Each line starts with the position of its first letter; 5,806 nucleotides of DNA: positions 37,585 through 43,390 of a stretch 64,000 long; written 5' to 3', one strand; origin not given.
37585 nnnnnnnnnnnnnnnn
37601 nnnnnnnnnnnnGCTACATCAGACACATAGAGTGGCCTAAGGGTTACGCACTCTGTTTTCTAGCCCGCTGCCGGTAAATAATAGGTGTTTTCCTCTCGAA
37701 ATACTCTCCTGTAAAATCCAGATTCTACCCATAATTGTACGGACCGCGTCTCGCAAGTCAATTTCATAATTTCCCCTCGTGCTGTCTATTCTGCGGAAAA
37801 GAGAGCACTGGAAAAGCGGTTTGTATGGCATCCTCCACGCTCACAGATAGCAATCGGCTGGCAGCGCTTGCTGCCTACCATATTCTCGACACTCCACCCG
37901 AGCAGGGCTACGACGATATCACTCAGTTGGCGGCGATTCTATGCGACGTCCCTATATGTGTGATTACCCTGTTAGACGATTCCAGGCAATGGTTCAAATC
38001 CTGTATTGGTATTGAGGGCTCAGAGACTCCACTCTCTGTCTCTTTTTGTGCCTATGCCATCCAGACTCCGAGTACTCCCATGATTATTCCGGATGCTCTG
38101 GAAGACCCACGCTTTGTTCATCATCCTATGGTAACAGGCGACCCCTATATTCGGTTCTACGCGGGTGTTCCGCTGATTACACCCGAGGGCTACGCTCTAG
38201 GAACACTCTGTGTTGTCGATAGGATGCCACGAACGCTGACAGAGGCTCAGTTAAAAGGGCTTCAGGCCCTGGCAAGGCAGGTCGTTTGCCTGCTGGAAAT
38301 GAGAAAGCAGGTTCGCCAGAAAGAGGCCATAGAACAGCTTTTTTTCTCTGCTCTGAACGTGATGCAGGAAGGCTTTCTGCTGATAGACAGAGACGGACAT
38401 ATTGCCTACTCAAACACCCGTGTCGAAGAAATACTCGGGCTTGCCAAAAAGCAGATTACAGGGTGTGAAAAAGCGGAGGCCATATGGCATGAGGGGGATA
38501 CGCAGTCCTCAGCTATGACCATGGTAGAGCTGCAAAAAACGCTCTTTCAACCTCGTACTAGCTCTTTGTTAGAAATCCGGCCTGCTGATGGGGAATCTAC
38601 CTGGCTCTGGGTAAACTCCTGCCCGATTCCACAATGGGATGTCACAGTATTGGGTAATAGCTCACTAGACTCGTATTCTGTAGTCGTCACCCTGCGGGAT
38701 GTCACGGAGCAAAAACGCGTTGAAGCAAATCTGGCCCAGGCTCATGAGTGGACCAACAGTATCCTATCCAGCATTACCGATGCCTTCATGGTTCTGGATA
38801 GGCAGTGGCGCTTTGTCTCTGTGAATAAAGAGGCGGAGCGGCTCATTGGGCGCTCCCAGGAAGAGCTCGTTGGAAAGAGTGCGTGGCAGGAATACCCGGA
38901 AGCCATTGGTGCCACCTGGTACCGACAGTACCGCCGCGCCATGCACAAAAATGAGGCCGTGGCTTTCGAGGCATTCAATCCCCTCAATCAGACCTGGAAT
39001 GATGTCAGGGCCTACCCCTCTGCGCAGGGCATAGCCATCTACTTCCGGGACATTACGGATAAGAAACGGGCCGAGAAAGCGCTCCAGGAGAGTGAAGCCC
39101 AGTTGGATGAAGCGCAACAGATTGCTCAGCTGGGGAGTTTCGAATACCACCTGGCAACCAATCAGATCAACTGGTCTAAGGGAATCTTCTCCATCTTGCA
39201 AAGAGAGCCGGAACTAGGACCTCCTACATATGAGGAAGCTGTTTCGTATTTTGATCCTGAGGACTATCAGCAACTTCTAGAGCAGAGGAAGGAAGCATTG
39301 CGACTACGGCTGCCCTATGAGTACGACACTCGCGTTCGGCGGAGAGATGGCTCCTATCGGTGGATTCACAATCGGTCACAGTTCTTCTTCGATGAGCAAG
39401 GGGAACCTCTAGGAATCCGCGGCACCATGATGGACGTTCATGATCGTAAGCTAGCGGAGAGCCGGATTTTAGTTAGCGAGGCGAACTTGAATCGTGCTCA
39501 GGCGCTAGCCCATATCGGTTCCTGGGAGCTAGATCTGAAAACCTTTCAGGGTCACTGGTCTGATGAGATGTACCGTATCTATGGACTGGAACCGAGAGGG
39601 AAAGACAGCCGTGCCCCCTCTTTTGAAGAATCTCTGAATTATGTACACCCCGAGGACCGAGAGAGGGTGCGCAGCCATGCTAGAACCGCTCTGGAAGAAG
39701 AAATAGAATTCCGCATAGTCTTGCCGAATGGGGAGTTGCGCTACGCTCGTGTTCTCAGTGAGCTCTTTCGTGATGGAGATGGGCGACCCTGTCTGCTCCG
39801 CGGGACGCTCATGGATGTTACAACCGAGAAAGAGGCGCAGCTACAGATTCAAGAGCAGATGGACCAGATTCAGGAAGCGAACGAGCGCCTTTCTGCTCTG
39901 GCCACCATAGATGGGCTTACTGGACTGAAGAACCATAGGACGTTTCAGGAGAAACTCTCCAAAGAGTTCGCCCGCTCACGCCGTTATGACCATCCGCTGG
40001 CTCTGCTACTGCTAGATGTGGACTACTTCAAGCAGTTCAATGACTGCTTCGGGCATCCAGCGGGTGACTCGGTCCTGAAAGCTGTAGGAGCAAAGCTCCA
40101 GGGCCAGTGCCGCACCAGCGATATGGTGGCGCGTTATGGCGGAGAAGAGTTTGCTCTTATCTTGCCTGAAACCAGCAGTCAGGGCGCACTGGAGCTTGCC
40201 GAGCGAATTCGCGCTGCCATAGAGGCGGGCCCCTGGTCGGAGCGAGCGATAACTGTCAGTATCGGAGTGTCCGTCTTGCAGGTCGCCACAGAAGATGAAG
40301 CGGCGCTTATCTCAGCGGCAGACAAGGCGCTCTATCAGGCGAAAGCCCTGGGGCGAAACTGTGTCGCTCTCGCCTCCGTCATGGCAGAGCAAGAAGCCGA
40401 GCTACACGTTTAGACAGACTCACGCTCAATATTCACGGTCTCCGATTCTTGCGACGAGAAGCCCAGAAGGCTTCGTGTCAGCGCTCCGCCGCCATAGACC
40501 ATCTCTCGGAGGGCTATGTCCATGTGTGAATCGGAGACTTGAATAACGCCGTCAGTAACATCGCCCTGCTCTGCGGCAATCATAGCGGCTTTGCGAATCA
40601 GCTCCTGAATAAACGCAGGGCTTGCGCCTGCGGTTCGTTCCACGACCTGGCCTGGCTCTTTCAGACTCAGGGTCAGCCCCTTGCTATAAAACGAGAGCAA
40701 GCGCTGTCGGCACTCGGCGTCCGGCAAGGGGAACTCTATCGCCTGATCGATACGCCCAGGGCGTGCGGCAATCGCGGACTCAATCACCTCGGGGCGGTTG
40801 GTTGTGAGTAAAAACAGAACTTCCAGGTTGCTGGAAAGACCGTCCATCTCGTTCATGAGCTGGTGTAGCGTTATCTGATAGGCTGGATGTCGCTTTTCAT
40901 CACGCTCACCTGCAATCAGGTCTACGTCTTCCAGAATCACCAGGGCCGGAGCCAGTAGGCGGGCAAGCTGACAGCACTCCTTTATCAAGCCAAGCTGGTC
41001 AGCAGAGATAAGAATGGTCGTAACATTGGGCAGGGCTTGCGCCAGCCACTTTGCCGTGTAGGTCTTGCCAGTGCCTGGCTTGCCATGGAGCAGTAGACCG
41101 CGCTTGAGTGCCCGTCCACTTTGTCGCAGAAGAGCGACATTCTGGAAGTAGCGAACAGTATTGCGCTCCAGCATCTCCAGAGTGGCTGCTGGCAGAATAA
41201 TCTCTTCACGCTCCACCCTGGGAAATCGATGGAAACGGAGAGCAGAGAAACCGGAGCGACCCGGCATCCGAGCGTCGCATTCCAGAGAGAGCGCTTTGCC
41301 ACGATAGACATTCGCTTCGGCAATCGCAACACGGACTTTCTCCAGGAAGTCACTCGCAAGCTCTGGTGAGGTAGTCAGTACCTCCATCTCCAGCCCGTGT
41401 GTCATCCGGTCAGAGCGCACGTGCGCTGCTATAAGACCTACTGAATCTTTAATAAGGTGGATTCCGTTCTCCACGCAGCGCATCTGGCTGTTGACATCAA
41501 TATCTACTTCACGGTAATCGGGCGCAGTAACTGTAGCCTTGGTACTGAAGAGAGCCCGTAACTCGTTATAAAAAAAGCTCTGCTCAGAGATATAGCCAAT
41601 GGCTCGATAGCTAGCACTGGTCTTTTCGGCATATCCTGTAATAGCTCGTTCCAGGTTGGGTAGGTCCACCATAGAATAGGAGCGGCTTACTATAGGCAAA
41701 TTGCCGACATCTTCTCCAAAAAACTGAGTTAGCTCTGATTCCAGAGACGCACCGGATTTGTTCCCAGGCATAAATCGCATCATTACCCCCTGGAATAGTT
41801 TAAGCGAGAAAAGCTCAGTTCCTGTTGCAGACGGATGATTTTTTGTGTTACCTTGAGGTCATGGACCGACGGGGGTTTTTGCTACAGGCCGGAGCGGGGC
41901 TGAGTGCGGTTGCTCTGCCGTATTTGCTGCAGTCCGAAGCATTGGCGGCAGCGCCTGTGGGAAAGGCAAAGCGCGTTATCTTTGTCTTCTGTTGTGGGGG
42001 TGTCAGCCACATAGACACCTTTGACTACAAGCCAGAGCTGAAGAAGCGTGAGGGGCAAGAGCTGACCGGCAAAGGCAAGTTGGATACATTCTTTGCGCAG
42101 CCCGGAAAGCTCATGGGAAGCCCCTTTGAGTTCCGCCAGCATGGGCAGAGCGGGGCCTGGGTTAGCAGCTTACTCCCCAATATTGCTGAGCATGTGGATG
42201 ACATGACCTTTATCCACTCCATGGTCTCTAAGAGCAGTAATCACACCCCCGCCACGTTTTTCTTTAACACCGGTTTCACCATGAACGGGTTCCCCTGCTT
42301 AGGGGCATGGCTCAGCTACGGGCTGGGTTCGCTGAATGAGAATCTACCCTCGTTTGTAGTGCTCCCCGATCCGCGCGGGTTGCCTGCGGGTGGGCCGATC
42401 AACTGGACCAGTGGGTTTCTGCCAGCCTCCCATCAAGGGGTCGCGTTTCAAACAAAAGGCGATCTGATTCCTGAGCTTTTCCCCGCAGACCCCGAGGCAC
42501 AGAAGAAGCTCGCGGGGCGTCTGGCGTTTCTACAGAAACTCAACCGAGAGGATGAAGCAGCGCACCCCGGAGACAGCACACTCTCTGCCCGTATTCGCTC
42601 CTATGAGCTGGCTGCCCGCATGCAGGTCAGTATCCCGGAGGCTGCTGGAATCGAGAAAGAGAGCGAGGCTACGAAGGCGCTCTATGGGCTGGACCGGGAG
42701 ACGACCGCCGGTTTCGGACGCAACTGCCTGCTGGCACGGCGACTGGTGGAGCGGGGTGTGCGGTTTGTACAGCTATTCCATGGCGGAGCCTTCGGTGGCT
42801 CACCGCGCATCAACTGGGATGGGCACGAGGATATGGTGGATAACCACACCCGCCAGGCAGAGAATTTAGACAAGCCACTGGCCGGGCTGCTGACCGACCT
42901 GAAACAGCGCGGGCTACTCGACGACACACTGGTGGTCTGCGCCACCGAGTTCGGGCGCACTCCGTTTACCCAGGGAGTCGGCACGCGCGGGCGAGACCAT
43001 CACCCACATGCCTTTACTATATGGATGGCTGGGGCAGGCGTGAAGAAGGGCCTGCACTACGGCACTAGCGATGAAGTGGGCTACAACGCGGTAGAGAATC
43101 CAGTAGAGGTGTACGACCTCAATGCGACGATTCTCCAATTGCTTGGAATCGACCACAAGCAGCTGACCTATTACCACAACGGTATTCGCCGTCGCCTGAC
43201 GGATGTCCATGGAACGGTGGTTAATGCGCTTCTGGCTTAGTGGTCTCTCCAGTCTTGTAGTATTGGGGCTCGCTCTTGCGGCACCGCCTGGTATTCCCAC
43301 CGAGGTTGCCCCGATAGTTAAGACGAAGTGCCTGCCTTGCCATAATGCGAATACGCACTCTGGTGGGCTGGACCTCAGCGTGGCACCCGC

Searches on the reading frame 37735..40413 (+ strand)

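Call 49: search_protein_families(library=pfam, proteins=[window:37735-40413:+], max_evalue=0.001)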
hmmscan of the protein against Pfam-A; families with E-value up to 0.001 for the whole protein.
window:37735-40413:+ (892 aa): 10 families
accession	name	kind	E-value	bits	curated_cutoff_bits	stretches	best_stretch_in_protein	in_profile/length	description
PF00990.26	GGDEF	-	6.3e-46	156.5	23.8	1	723-875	1-160/161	Diguanylate cyclase, GGDEF domain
PF08447.18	PAS_3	-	1.6e-35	121.6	25.6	2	607-691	3-88/89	PAS fold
PF00989.32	PAS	-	1.1e-24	87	22.6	2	342-406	5-69/113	PAS fold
PF08448.16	PAS_4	-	6.9e-24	84.7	23.1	1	344-445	1-110/110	PAS fold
PF13426.13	PAS_9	-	1.5e-21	77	27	2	349-442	2-103/103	PAS domain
PF01590.32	GAF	-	4e-16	60.2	22.4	1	56-183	3-129/133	GAF domain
PF12860.13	PAS_7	-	6.8e-10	39.5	27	0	207-329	1-113/115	PAS fold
PF13188.13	PAS_8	-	9.5e-09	35.3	21.8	0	342-386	5-49/65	PAS domain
PF13185.12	GAF_2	-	2.7e-07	31.3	28.6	1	64-183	13-131/136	GAF domain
PF24820.1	Diguanyl_cycl_sensor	-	1.5e-06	28.5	28.1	0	345-419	3-72/109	Diguanylate cyclase-like sensor domain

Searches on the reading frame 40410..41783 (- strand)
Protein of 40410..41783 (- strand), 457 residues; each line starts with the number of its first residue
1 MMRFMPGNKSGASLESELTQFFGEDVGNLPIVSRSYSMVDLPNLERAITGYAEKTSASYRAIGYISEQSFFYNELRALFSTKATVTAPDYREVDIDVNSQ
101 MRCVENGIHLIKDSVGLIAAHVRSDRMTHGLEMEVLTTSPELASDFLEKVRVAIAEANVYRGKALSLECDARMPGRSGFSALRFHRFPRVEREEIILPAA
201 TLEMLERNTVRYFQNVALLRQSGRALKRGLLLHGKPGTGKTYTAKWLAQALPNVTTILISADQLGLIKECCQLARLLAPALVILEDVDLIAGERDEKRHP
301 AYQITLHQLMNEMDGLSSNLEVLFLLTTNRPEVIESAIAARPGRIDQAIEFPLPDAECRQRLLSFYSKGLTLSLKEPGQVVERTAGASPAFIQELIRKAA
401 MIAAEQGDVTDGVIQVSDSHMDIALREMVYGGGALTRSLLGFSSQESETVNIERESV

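Call 49: search_protein_families(library=pfam, proteins=[window:40410-41783:-], max_evalue=0.001)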
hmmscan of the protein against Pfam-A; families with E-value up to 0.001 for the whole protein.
window:40410-41783:- (457 aa): 5 families
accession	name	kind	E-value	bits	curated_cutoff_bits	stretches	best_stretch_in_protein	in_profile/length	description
PF00004.35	AAA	-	3.8e-22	79.6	21.2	1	230-353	1-131/131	ATPase family associated with various cellular activities (AAA)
PF17862.7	AAA_lid_3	-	6e-05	23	27.2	1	379-406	6-33/45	AAA+ lid domain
PF13401.12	AAA_22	-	0.00012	22.8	27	1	228-265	6-45/130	AAA domain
PF13191.12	AAA_16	-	0.00048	21.1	32.6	1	219-311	16-103/167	AAA ATPase domain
PF13671.12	AAA_33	-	0.0007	20.4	27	0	230-362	2-115/143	AAA domain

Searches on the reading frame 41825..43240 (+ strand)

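Call 49: search_protein_families(library=pfam, proteins=[window:41825-43240:+], max_evalue=0.001)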
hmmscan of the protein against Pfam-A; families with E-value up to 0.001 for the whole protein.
window:41825-43240:+ (471 aa): 1 family
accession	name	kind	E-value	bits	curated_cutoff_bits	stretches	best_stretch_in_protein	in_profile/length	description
PF07394.17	DUF1501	-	3.6e-148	494.3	27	1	48-470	1-390/390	Protein of unknown function (DUF1501)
